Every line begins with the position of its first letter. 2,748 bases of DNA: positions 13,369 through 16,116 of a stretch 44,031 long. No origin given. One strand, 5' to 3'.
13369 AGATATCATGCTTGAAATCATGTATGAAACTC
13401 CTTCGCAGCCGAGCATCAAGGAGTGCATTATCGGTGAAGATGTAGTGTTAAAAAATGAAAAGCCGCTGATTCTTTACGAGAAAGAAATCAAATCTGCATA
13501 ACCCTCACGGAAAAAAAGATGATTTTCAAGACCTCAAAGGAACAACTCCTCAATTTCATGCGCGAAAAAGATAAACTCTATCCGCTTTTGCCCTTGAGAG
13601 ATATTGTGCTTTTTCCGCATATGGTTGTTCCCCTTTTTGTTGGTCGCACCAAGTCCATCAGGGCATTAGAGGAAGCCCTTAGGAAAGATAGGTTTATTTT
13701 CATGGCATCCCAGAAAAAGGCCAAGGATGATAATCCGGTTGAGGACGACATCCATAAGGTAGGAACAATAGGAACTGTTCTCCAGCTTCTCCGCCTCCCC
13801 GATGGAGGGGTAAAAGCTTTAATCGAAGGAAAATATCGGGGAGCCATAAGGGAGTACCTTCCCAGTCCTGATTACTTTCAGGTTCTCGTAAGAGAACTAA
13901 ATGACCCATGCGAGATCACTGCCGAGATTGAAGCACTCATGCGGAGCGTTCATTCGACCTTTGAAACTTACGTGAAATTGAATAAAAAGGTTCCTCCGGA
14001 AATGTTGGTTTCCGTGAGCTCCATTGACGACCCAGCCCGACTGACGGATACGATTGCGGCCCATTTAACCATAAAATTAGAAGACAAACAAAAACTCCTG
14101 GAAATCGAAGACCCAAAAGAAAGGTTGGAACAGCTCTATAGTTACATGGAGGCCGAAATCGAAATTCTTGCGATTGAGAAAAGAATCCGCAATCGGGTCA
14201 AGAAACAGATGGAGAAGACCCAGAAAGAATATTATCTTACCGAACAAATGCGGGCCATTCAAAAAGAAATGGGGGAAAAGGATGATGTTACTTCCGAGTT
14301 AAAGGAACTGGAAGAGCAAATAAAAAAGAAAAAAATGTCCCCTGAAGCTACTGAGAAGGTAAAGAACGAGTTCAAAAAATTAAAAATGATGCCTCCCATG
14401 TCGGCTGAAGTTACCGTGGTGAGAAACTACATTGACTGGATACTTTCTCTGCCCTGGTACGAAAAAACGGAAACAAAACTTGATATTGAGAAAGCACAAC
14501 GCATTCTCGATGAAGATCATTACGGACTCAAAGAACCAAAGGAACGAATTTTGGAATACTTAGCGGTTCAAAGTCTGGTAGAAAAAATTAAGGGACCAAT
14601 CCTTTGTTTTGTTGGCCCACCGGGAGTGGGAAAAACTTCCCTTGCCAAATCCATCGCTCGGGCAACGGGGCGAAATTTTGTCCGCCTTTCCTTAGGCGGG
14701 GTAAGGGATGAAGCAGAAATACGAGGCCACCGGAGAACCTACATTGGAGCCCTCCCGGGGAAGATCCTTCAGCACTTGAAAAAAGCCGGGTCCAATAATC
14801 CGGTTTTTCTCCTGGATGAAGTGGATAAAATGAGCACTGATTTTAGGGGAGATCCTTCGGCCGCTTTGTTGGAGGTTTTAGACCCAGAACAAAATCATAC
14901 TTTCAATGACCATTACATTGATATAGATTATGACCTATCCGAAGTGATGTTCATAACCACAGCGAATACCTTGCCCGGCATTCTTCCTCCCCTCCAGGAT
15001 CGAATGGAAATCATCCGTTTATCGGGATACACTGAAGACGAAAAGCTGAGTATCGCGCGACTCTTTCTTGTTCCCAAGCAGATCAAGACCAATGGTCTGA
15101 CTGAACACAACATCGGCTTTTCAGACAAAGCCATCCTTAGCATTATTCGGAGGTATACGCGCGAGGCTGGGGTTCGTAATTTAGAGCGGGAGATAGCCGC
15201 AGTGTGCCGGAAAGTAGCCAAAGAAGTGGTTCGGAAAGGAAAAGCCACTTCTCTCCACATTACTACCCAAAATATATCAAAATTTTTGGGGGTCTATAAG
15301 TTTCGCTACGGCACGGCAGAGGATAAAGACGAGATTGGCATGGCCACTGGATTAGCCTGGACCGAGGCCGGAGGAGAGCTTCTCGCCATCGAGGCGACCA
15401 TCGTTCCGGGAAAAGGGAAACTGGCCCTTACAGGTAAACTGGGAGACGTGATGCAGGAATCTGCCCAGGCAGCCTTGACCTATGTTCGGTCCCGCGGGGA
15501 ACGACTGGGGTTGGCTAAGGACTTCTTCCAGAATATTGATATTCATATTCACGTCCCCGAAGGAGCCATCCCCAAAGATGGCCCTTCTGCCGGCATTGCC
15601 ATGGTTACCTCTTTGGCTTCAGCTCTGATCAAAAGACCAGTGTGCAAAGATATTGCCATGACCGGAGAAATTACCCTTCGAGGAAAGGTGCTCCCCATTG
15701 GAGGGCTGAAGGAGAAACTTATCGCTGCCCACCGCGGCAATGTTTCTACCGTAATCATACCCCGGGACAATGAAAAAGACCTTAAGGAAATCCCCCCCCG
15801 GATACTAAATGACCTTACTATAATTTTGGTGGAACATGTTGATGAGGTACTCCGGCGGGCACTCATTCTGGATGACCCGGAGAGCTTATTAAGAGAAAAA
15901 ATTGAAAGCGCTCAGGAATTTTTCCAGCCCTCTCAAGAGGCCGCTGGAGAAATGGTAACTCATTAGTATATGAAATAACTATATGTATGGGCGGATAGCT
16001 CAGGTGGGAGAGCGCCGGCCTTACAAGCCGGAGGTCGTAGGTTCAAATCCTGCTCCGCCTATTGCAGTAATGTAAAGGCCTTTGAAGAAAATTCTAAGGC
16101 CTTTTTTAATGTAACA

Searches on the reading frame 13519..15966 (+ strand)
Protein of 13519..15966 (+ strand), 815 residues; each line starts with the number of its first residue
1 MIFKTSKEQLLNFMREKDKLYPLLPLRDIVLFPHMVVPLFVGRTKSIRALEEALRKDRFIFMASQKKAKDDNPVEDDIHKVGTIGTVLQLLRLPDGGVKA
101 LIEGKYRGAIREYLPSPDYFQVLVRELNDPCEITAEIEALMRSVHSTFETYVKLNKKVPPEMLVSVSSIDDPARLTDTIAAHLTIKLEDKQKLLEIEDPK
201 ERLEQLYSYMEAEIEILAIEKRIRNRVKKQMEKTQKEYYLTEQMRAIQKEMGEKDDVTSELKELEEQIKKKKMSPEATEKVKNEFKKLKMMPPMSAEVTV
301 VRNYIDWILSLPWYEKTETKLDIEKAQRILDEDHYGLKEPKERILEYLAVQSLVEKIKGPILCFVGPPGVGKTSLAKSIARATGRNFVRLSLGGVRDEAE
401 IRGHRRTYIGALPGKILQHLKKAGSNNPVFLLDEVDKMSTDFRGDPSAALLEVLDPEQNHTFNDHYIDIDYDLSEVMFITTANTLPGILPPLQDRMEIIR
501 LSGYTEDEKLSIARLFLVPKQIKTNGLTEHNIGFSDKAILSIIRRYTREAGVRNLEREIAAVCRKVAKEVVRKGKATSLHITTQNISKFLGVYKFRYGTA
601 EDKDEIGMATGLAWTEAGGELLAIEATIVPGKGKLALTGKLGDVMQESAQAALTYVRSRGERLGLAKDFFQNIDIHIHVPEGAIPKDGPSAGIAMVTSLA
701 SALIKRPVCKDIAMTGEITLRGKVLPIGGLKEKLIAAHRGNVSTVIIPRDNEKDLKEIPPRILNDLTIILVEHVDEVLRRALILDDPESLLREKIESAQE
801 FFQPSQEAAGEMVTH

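Call 13: search_protein_families(library=ncbifam, proteins=[window:13519-15966:+], max_evalue=0.00001)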
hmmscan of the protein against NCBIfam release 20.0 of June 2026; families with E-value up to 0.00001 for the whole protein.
window:13519-15966:+ (815 aa): 11 families
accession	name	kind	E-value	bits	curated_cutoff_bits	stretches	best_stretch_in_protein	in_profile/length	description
NF008053.0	PRK10787.1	equivalog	0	1109.3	891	1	20-782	10-771/784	endopeptidase La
TIGR00763.1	lon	equivalog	3.4e-300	998.2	608.05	1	22-782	1-795/795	endopeptidase La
TIGR02903.1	spore_lon_C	equivalog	2e-32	112.5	678.8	1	573-779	410-612/615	Lon family ATP-dependent protease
TIGR00764.1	lon_rel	equivalog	1.9e-30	106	516.6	1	565-794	378-605/608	ATP-dependent protease LonB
TIGR02902.1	spore_lonB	equivalog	8.8e-27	93.9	723.3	1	601-781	343-530/531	ATP-dependent protease LonB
TIGR02653.1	Lon_rel_chp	hypoth_equivalog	1e-15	57.2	628.25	1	621-778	511-668/675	protease Lon-related BREX system protein BrxL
NF003229.0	PRK04195.1-5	equivalog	3.4e-08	32.6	280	1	341-459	26-136/413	replication factor C large subunit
TIGR00416.1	sms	equivalog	1.1e-07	31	403.05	1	670-756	353-438/454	DNA repair protein RadA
TIGR00368.1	TIGR00368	hypoth_equivalog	2e-06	26.7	362.4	0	620-799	12-178/499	YifB family Mg chelatase-like AAA ATPase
NF047784.1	MadB_ATPase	equivalog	3.1e-06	26.6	475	0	350-391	25-65/298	MadB family AAA-type ATPase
TIGR02639.1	ClpA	equivalog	8.3e-06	24.3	993.15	1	362-483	490-605/734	ATP-dependent Clp protease ATP-binding subunit ClpA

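Call 63: find_homologous_proteins(query=window:13519-15966:+, max_evalue=1e-100)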
Query window:13519-15966:+ (815 aa): 8000 proteins with E <= 1e-100 among 8000 candidates; the best 120 are listed.
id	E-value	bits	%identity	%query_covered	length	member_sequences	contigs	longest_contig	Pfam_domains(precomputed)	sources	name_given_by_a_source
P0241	0.0e+0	1768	100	98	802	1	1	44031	PF02190.23,PF05362.20,PF00004.36,PF13401.13,PF22667.3,PF07728.21,PF13541.13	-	-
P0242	0.0e+0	1497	82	100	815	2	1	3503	PF02190.23,PF05362.20,PF00004.36,PF22667.3,PF07728.21,PF13541.13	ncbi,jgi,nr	ncbi:MAG: endopeptidase La [Deltaproteobacteria bacterium]|nr:MAG: endopeptidase La [Deltaproteobact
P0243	0.0e+0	1496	81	100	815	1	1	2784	PF02190.23,PF05362.20,PF00004.36,PF22667.3,PF07728.21,PF13541.13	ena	-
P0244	0.0e+0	1494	82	100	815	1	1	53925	PF02190.23,PF05362.20,PF00004.36,PF13401.13,PF22667.3,PF07728.21,PF13541.13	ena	-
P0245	0.0e+0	1493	81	100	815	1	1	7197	PF02190.23,PF05362.20,PF00004.36,PF22667.3,PF07728.21,PF13541.13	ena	-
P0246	0.0e+0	1493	82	100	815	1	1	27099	PF02190.23,PF05362.20,PF00004.36,PF13401.13,PF22667.3,PF07728.21,PF13541.13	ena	-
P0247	0.0e+0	1492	81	100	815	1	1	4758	PF02190.23,PF05362.20,PF00004.36,PF13401.13,PF22667.3,PF07728.21,PF13541.13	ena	-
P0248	0.0e+0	1491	81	100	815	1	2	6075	PF02190.23,PF05362.20,PF00004.36,PF22667.3,PF07728.21,PF13541.13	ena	-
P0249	0.0e+0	1491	82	100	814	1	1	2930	PF02190.23,PF05362.20,PF00004.36,PF22667.3,PF07728.21,PF13541.13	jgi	-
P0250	0.0e+0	1488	81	100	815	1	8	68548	PF02190.23,PF05362.20,PF00004.36,PF13401.13,PF22667.3,PF07728.21,PF13541.13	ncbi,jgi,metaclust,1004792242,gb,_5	jgi:ATP-dependent Lon protease|metaclust:\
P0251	0.0e+0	1488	81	100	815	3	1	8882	PF02190.23,PF05362.20,PF00004.36,PF13401.13,PF22667.3,PF07728.21,PF13541.13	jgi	-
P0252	0.0e+0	1487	81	100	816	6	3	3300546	PF02190.23,PF05362.20,PF00004.36,PF22667.3,PF07728.21,PF13541.13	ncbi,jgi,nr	ncbi:MAG: endopeptidase La [Thermodesulfobacteriota bacterium]|nr:MAG: endopeptidase La [Thermodesul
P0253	0.0e+0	1487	82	100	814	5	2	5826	PF02190.23,PF05362.20,PF00004.36,PF13401.13,PF22667.3,PF07728.21,PF13541.13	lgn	-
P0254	0.0e+0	1485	81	100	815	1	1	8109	PF02190.23,PF05362.20,PF00004.36,PF22667.3,PF07728.21,PF13541.13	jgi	jgi:ATP-dependent Lon protease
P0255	0.0e+0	1485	81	100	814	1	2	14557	PF02190.23,PF05362.20,PF00004.36,PF13401.13,PF22667.3,PF07728.21,PF13541.13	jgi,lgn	jgi:ATP-dependent Lon protease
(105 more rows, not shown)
